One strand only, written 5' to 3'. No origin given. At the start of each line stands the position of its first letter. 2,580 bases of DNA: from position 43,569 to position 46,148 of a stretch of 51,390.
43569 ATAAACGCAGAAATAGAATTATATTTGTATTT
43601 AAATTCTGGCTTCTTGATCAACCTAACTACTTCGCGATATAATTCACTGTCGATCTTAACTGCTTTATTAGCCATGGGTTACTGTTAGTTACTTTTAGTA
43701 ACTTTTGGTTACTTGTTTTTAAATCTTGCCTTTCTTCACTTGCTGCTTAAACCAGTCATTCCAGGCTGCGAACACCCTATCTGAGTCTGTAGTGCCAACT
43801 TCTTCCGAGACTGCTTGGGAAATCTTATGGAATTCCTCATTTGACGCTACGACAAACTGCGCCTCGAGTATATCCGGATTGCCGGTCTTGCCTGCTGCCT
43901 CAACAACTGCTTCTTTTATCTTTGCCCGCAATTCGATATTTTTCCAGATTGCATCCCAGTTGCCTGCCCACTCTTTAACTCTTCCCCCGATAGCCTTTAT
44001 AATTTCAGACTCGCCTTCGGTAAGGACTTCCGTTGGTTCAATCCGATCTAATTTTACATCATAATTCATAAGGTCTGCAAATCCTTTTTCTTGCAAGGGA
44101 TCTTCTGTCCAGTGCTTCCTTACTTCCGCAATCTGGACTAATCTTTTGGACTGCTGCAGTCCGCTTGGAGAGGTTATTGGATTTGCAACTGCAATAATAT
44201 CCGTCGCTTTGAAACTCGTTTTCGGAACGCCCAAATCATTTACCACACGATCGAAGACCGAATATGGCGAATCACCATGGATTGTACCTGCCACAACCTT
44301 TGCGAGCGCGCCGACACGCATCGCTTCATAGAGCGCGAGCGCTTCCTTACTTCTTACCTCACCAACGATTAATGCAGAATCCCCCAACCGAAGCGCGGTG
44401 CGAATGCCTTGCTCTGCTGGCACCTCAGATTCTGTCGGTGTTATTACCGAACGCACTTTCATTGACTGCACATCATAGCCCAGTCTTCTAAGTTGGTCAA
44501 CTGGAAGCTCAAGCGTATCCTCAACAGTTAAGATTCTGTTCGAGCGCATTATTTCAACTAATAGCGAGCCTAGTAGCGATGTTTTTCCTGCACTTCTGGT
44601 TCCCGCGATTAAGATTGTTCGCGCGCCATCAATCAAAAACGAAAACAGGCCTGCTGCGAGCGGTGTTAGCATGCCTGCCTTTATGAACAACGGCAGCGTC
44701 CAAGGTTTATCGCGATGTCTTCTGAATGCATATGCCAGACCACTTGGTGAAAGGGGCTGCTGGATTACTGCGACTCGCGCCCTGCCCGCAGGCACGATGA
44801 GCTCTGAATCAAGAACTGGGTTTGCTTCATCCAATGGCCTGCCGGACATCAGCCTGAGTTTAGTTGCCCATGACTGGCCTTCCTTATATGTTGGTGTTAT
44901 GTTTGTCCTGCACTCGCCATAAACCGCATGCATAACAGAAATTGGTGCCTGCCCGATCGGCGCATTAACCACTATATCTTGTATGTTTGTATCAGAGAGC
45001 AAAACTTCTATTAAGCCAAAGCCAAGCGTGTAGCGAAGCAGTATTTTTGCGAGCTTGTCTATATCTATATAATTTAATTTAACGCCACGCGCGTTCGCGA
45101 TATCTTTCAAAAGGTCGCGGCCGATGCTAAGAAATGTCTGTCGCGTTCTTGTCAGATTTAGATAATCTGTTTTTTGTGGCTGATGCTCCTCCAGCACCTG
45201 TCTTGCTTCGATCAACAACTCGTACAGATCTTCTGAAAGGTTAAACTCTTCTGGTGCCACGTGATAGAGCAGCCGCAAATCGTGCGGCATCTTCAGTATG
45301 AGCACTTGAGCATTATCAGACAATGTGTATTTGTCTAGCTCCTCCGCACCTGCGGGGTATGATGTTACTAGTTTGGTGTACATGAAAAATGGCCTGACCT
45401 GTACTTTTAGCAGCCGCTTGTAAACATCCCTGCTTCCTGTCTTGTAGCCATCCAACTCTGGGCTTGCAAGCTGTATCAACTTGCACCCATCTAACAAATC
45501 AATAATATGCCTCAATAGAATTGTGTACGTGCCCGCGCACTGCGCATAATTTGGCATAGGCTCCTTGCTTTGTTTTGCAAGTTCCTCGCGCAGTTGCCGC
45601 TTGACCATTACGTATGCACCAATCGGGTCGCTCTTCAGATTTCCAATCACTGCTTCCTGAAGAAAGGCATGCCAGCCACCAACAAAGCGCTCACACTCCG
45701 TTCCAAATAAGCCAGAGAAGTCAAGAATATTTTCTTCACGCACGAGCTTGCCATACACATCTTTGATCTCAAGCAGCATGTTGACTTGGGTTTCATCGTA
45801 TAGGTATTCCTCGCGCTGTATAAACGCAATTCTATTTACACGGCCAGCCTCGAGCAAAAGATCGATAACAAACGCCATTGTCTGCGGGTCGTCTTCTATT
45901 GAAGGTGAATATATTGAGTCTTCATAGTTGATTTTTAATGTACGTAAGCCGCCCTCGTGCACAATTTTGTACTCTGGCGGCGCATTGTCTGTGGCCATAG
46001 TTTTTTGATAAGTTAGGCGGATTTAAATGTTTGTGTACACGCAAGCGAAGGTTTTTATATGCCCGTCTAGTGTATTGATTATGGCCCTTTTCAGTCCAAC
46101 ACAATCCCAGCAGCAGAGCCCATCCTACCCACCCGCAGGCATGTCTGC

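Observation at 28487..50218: Oversized type-IV-pilus-like locus with about 11 pilin-like genes, micro-ORFs and accessory modules: candidate novel surface apparatus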

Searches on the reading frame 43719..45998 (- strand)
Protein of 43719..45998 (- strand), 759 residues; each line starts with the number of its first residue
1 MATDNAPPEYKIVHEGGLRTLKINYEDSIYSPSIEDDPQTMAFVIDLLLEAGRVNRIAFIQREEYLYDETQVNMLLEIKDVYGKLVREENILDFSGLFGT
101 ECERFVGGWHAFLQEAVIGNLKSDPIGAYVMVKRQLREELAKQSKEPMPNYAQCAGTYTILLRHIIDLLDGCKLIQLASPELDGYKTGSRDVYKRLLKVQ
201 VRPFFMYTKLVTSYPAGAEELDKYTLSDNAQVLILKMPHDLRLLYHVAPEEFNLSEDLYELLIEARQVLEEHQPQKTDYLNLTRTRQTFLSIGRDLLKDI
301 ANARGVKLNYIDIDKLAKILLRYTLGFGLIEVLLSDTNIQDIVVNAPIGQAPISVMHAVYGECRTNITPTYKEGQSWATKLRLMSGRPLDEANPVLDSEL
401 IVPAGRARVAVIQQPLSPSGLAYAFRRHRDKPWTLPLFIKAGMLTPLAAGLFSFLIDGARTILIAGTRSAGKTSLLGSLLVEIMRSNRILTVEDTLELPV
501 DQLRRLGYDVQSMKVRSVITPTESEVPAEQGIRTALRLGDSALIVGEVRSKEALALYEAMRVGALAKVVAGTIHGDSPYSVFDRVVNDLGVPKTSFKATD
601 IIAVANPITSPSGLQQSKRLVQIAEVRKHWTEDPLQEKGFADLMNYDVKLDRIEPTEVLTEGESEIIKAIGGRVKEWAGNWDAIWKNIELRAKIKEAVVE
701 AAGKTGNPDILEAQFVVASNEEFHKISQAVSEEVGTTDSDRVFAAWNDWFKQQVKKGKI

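Call 5: search_protein_families(library=pfam, max_evalue=0.01, proteins=[window:43719-45998:-])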
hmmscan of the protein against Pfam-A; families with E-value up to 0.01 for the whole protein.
window:43719-45998:- (759 aa): 1 family
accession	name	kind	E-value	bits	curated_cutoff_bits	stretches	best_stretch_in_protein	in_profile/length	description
PF00437.27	T2SSE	-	8.5e-17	61.3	24.9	1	354-599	37-268/370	Type II/IV secretion system protein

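Call 10: search_protein_families(library=ncbifam, max_evalue=1, proteins=[window:43719-45998:-])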
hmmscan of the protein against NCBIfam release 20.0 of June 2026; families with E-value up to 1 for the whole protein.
window:43719-45998:- (759 aa): 16 families
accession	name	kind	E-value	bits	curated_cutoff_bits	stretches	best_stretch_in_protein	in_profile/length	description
TIGR03819.1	heli_sec_ATPase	hypoth_equivalog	9.8e-34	117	373.15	1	304-585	29-297/340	TadA family conjugal transfer-associated ATPase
NF058587.1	archaellum_moto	equivalog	2.7e-33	115.5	550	1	295-701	115-502/527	archaellum flagellar ATPase motor FlaI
TIGR02782.1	TrbB_P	equivalog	6.6e-19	68.3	304.55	1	330-591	14-258/303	P-type conjugative transfer ATPase TrbB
TIGR02788.1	VirB11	equivalog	4e-17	62.2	249.95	2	456-587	141-264/308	P-type DNA transfer ATPase VirB11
NF053672.1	bindosome_BasE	exception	1e-14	54.2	1000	1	324-610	135-412/512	bindosome assembly system ATPase subunit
NF010469.0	PRK13894.1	subfamily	3.8e-14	52.8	508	1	313-587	11-266/320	conjugal transfer ATPase TrbB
NF010475.0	PRK13900.1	equivalog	6e-11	42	389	1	459-584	160-278/333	type IV secretion system ATPase VirB11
NF010407.0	PRK13833.1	subfamily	7e-10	38.8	499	1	389-585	77-259/323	conjugal transfer protein TrbB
NF041000.1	ATPase_ComGA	equivalog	1.2e-09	37.6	300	1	461-599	130-255/267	competence type IV pilus ATPase ComGA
NF010425.0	PRK13851.1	equivalog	1.3e-09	37.4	461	1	456-586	159-281/344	type IV secretion system protein VirB11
TIGR01420.1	pilT_fam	subfamily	2.8e-06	26.8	319.1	1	461-587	124-241/343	PilT/PilU family type 4a pilus ATPase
TIGR02525.1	plasmid_TraJ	equivalog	2.2e-05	23.6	368.3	1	451-592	141-276/372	plasmid transfer ATPase TraJ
TIGR02533.1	type_II_gspE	equivalog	7.6e-05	21.6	630.25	1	451-591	235-361/486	type II secretion system ATPase GspE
TIGR02524.1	dot_icm_DotB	equivalog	0.0002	20.7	463.3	1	462-590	137-261/358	Dot/Icm type IV secretion system ATPase DotB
NF053534.1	T4PilAsmATPsTfpB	equivalog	0.00043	18.8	850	1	461-600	338-463/584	type IV pilus assembly ATPase TfpB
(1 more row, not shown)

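Call 11: find_homologous_proteins(query=window:43719-45998:-, max_evalue=1e-10)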
Query window:43719-45998:- (759 aa): 6497 proteins with E <= 1e-10 among 8000 candidates; the best 120 are listed.
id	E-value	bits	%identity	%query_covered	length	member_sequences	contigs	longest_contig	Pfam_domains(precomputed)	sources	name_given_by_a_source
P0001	0.0e+0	1698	100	100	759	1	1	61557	PF00437.27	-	-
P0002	0.0e+0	1380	79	100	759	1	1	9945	PF00437.27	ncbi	-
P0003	0.0e+0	1378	79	100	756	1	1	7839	PF00437.27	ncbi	-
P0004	0.0e+0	1370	79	100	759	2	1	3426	PF00437.27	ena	-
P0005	0.0e+0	1361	77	100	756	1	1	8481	PF00437.27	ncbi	-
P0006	0.0e+0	1171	67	100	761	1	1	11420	PF00437.27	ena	-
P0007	0.0e+0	1167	66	100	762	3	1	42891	PF00437.27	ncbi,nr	ncbi:MAG: type II/IV secretion system ATPase subunit [DPANN group archaeon]|nr:type II/IV secretion 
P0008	0.0e+0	1150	66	100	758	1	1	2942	PF00437.27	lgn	-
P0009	0.0e+0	1127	66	99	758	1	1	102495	PF00437.27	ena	-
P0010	0.0e+0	1125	65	99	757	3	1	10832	PF00437.27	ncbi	-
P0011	0.0e+0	1119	65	99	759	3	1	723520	PF00437.27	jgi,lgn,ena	-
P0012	0.0e+0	1119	64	99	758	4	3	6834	PF00437.27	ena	-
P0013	0.0e+0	1114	65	100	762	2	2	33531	PF00437.27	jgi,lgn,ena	-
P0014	0.0e+0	1110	64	99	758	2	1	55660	PF00437.27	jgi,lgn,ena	-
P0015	0.0e+0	1108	65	99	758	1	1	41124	PF00437.27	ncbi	ncbi:MAG: type II/IV secretion system ATPase subunit [Candidatus Nanoarchaeia archaeon]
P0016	0.0e+0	1106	65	99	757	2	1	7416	PF00437.27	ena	-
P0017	0.0e+0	1105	64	99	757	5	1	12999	PF00437.27,PF20951.3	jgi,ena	-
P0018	0.0e+0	1104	64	99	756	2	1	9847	PF00437.27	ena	-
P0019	0.0e+0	1099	63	99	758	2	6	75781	PF00437.27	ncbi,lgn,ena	-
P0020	0.0e+0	1099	64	98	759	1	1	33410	PF00437.27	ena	-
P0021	0.0e+0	1098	62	99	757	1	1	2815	PF00437.27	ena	-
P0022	0.0e+0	1095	63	99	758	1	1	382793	PF00437.27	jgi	jgi:type IV secretory pathway ATPase VirB11/archaellum biosynthesis ATPase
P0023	0.0e+0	1095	63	99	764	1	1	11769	PF00437.27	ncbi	-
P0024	0.0e+0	1095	64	100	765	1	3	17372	PF00437.27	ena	-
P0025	0.0e+0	1092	64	99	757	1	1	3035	PF00437.27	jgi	jgi:type IV secretory pathway ATPase VirB11/archaellum biosynthesis ATPase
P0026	0.0e+0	1092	63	99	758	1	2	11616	PF00437.27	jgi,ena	-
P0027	0.0e+0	1091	64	99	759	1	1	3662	PF00437.27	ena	-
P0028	0.0e+0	1090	64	98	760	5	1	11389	PF00437.27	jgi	-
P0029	0.0e+0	1086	63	99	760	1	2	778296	PF00437.27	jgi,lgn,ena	-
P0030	0.0e+0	1085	63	99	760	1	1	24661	PF00437.27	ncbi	ncbi:MAG: type II/IV secretion system ATPase subunit [archaeon]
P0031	0.0e+0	1084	63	99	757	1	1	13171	PF00437.27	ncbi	-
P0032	0.0e+0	1081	62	99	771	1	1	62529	PF00437.27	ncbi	-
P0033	0.0e+0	1078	63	99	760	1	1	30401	PF00437.27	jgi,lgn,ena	-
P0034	0.0e+0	1072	-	-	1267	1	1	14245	PF00437.27,PF14528.12,PF14890.12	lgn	-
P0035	0.0e+0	1062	63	96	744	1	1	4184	PF00437.27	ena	-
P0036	0.0e+0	1061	63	98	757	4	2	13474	PF00437.27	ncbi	ncbi:MAG: ATPase, T2SS/T4P/T4SS family [Candidatus Nanoarchaeia archaeon]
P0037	0.0e+0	1061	-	-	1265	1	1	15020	PF00437.27,PF14528.12,PF14890.12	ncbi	-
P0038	0.0e+0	1052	62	99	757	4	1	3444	PF00437.27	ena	-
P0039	0.0e+0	1050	62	98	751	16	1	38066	PF00437.27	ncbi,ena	-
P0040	0.0e+0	1049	62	99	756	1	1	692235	PF00437.27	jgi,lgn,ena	-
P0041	0.0e+0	1032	60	98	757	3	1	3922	PF00437.27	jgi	-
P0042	0.0e+0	1020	64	92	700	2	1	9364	PF00437.27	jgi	-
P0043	1.9e-297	1007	59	99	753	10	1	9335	PF00437.27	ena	-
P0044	5.3e-287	972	58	98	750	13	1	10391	PF00437.27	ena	-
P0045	1.2e-286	971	56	99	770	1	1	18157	PF00437.27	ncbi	-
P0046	6.7e-285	965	55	99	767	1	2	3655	PF00437.27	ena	-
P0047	3.3e-284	963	58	97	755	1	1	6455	PF00437.27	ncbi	-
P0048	5.0e-284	962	63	90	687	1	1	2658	PF00437.27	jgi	jgi:type IV secretory pathway ATPase VirB11/archaellum biosynthesis ATPase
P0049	5.8e-284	962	55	99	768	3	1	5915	PF00437.27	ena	-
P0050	6.3e-284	962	55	99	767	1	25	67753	PF00437.27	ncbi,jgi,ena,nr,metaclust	ncbi:type II/IV secretion system ATPase subunit [Candidatus Woesearchaeota archaeon]|nr:type II/IV s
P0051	7.7e-284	962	57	99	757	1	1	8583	PF00437.27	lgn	-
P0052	2.2e-283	960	55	99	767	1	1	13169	PF00437.27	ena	-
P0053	2.8e-283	960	57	98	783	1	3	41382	PF00437.27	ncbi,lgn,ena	-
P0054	4.8e-283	959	55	99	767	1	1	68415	PF00437.27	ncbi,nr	ncbi:type II/IV secretion system ATPase subunit [Candidatus Woesearchaeota archaeon]|nr:type II/IV s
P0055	1.9e-282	957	-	-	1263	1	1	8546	PF00437.27,PF14528.12,PF14890.12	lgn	-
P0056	5.2e-282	956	55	99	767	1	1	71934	PF00437.27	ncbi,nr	ncbi:type II/IV secretion system ATPase subunit [Candidatus Woesearchaeota archaeon]|nr:type II/IV s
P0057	7.3e-282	955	56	98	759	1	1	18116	PF00437.27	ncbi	-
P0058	1.0e-281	955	56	98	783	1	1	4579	PF00437.27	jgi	-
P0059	1.3e-281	954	55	99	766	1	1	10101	PF00437.27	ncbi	-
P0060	2.8e-281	953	55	99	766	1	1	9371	PF00437.27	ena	-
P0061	2.9e-281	953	54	99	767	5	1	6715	PF00437.27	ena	-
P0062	3.2e-281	953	54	99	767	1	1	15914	PF00437.27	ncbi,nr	ncbi:type II/IV secretion system ATPase subunit [Candidatus Woesearchaeota archaeon]|nr:type II/IV s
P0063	3.7e-281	953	55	99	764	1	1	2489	PF00437.27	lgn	-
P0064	6.1e-281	952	56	98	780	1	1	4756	PF00437.27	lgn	-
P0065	6.5e-281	952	54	99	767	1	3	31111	PF00437.27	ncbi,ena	-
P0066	9.2e-281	952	55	99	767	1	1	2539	PF00437.27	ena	-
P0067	9.6e-281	952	56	99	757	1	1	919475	PF00437.27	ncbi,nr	ncbi:MAG: type II/IV secretion system ATPase subunit [Candidatus Woesearchaeota archaeon]|nr:MAG: ty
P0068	1.4e-280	951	55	99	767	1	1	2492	PF00437.27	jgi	-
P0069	1.6e-280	951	62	90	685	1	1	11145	PF00437.27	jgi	jgi:type IV secretory pathway ATPase VirB11/archaellum biosynthesis ATPase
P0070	1.9e-280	951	55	98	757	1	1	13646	PF00437.27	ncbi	-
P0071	2.5e-280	950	54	99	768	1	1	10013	PF00437.27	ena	-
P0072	5.3e-280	949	53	99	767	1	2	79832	PF00437.27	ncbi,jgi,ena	-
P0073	8.2e-280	948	55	99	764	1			PF00437.27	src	-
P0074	1.1e-279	948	54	99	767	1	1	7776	PF00437.27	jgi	-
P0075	1.1e-279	948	54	99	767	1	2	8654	PF00437.27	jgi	-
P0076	1.2e-279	948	54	99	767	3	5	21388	PF00437.27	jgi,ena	-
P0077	1.2e-279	948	55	98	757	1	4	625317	PF00437.27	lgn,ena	-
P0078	1.2e-279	948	54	99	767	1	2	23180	PF00437.27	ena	-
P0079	1.2e-279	948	55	99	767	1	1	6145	PF00437.27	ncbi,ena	-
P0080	1.6e-279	948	54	99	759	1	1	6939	PF00437.27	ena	-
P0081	2.1e-279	947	54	99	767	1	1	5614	PF00437.27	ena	-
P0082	2.2e-279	947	54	99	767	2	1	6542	PF00437.27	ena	-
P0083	2.8e-279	947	54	99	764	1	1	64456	PF00437.27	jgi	jgi:type IV secretory pathway ATPase VirB11/archaellum biosynthesis ATPase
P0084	2.8e-279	947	55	100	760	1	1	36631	PF00437.27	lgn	-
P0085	2.9e-279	947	54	99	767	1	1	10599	PF00437.27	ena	-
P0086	2.9e-279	947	56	99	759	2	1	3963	PF00437.27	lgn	-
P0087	4.4e-279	946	55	99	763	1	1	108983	PF00437.27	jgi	jgi:type IV secretory pathway ATPase VirB11/archaellum biosynthesis ATPase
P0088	4.7e-279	946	55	99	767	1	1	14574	PF00437.27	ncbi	-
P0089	4.8e-279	946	54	99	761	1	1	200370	PF00437.27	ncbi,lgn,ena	-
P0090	5.1e-279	946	55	99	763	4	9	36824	PF00437.27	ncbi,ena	-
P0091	5.7e-279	946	54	99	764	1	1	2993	PF00437.27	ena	-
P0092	6.7e-279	945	54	99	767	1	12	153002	PF00437.27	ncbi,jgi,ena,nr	ncbi:type II/IV secretion system ATPase subunit [Candidatus Woesearchaeota archaeon]|nr:type II/IV s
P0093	7.7e-279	945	54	99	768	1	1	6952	PF00437.27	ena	-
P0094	1.1e-278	945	54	99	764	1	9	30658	PF00437.27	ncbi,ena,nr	ncbi:type II/IV secretion system ATPase subunit [Candidatus Woesearchaeota archaeon]|nr:type II/IV s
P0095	1.1e-278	945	54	99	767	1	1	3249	PF00437.27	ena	-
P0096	1.1e-278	945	54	99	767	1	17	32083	PF00437.27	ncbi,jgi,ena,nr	ncbi:type II/IV secretion system ATPase subunit [Candidatus Woesearchaeota archaeon]|nr:type II/IV s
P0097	1.2e-278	945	55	99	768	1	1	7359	PF00437.27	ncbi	-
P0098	1.3e-278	945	54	99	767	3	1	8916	PF00437.27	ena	-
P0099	1.5e-278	944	55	99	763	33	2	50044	PF00437.27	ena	-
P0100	1.6e-278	944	54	99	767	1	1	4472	PF00437.27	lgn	-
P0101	1.7e-278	944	54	99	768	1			PF00437.27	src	-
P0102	1.8e-278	944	54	99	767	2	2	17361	PF00437.27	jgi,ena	-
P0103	2.4e-278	944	54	99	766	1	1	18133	PF00437.27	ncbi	-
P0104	2.5e-278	944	56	99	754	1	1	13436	PF00437.27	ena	-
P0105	3.1e-278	943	55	99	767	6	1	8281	PF00437.27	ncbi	-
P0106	5.3e-278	943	54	99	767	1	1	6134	PF00437.27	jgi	jgi:archaeal flagellar protein FlaI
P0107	5.9e-278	942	54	99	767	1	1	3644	PF00437.27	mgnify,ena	mgnify:CR=1 FL=1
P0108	6.0e-278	942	54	99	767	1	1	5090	PF00437.27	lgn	-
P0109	6.2e-278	942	54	99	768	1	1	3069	PF00437.27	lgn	-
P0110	7.3e-278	942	56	98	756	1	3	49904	PF00437.27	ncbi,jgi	-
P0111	8.8e-278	942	54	99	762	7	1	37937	PF00437.27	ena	-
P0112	1.1e-277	942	54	98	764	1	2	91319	PF00437.27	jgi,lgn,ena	jgi:type IV secretory pathway ATPase VirB11/archaellum biosynthesis ATPase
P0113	1.5e-277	941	54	99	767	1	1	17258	PF00437.27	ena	-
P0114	1.5e-277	941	54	99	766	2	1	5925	PF00437.27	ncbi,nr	ncbi:type II/IV secretion system ATPase subunit [Candidatus Woesearchaeota archaeon]|nr:type II/IV s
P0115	1.5e-277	941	54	99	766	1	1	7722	PF00437.27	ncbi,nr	ncbi:type II/IV secretion system ATPase subunit [Candidatus Woesearchaeota archaeon]|nr:type II/IV s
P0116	2.0e-277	941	53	99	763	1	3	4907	PF00437.27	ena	-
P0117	2.0e-277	941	54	99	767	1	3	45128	PF00437.27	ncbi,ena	ncbi:MAG: type II/IV secretion system ATPase subunit [Nanoarchaeota archaeon]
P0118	2.1e-277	940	54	99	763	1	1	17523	PF00437.27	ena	-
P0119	2.2e-277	940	54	99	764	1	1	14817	PF00437.27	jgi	-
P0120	2.2e-277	940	54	100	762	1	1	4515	PF00437.27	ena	-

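Call 13: find_encoding_contigs(protein=P0067, flank=10000, max_places=2)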
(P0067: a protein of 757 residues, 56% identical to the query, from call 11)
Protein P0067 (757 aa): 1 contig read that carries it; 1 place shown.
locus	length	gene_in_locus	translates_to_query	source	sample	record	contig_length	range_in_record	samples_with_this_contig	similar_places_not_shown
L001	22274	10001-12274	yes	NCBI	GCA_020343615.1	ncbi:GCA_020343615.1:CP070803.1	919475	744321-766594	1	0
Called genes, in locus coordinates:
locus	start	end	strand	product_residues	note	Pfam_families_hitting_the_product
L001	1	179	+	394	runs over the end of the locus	PF00723:Glyco_hydro_15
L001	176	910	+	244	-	PF00702:Hydrolase (faint), PF05116:S6PP (faint), PF08282:Hydrolase_3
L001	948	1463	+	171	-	-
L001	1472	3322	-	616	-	PF06202:GDE_C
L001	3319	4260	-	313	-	PF01087:GalP_UDP_transf, PF16285:DUF4931_N (weak), PF01230:HIT (faint), PF16268:DUF4921, PF02744:GalP_UDP_tr_C (weak)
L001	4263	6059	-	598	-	PF05693:Glycogen_syn, PF08323:Glyco_transf_5 (weak), PF00534:Glycos_transf_1 (faint), PF13692:Glyco_trans_1_4 (faint)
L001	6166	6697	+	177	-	PF08323:Glyco_transf_5, PF13439:Glyco_transf_4, PF13579:Glyco_trans_4_4 (weak)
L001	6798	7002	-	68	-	-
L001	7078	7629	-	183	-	-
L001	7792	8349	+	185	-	-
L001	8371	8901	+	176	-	-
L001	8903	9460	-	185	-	-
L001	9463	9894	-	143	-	-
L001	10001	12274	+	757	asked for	PF00437:T2SSE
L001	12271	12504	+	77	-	-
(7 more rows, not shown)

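Call 14: find_encoding_contigs(protein=P0011, flank=10000, max_places=2)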
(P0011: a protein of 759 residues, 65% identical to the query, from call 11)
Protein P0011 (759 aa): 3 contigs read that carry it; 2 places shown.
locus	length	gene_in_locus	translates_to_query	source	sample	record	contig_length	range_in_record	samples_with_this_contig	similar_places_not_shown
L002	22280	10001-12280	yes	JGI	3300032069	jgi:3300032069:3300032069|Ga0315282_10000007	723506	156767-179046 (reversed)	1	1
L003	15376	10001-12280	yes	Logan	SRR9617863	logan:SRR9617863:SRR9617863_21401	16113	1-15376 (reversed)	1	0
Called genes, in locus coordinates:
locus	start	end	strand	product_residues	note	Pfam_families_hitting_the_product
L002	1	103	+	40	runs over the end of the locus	-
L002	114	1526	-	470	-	-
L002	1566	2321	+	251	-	PF00590:TP_methylase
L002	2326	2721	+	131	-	-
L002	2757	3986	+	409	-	-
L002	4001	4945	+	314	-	-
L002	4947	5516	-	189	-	-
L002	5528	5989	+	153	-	-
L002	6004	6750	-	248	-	-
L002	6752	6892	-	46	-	-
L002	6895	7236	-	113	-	-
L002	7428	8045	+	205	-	-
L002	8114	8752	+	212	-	-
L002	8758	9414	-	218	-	-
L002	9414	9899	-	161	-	-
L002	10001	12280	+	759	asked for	PF00437:T2SSE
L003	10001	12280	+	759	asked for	PF00437:T2SSE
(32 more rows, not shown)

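Call 36: find_encoding_contigs(protein=P0007, flank=10000, max_places=1)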
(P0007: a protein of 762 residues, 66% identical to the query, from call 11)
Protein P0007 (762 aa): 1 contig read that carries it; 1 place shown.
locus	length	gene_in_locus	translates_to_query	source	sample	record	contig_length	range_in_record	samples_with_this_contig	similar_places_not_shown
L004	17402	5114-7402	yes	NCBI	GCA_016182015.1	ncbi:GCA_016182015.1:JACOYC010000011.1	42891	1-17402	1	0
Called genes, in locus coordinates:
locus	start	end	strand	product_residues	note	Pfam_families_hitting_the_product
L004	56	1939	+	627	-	-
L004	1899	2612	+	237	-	-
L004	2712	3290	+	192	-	-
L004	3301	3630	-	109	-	-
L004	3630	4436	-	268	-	-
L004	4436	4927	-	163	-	-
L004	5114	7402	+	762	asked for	PF00437:T2SSE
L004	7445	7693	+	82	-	-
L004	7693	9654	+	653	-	-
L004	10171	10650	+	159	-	-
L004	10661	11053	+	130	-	-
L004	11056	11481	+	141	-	-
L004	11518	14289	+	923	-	PF07705:CARDB (weak), PF11617:Cu-binding_MopE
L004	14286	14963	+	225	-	-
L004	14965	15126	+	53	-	-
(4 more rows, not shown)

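Call 37: find_encoding_contigs(protein=P0009, flank=10000, max_places=1)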
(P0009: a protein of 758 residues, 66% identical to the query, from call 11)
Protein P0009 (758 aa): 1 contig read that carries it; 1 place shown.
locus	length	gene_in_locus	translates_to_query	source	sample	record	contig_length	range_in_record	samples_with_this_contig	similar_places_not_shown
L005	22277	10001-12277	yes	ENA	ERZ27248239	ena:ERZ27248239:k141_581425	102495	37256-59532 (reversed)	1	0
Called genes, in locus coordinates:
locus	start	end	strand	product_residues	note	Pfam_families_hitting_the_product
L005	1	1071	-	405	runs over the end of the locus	-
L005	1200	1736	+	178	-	PF01909:NTP_transf_2, PF18765:Polbeta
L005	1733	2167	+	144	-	-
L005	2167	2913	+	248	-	PF00590:TP_methylase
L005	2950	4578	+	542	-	-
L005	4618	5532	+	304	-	-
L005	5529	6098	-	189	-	-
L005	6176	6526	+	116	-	-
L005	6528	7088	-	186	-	-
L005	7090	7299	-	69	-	-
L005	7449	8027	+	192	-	-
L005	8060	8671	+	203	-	-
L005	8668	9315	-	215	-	-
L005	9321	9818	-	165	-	-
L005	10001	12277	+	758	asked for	PF00437:T2SSE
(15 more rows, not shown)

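Call 38: find_encoding_contigs(protein=P0029, flank=10000, max_places=1)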
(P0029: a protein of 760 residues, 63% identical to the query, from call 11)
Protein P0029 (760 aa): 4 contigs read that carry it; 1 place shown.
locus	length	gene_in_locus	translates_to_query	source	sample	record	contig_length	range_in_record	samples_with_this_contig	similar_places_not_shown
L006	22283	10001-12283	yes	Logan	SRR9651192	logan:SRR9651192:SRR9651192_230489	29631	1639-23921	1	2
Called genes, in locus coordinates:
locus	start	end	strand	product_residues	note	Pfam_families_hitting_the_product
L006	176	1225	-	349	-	PF25133:TYW2_N_2, PF02475:TRM5-TYW2_MTfase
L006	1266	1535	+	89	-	-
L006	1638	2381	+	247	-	PF00590:TP_methylase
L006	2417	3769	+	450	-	-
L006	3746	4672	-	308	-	PF21739:DUF6866_N (weak)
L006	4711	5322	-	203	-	-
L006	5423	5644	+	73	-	-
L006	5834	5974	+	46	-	-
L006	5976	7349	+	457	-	-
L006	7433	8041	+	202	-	-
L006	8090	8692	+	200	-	-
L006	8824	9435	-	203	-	PF05667:CCDC22_CC (weak)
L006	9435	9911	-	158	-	-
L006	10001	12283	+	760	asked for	PF00437:T2SSE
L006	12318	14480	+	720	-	-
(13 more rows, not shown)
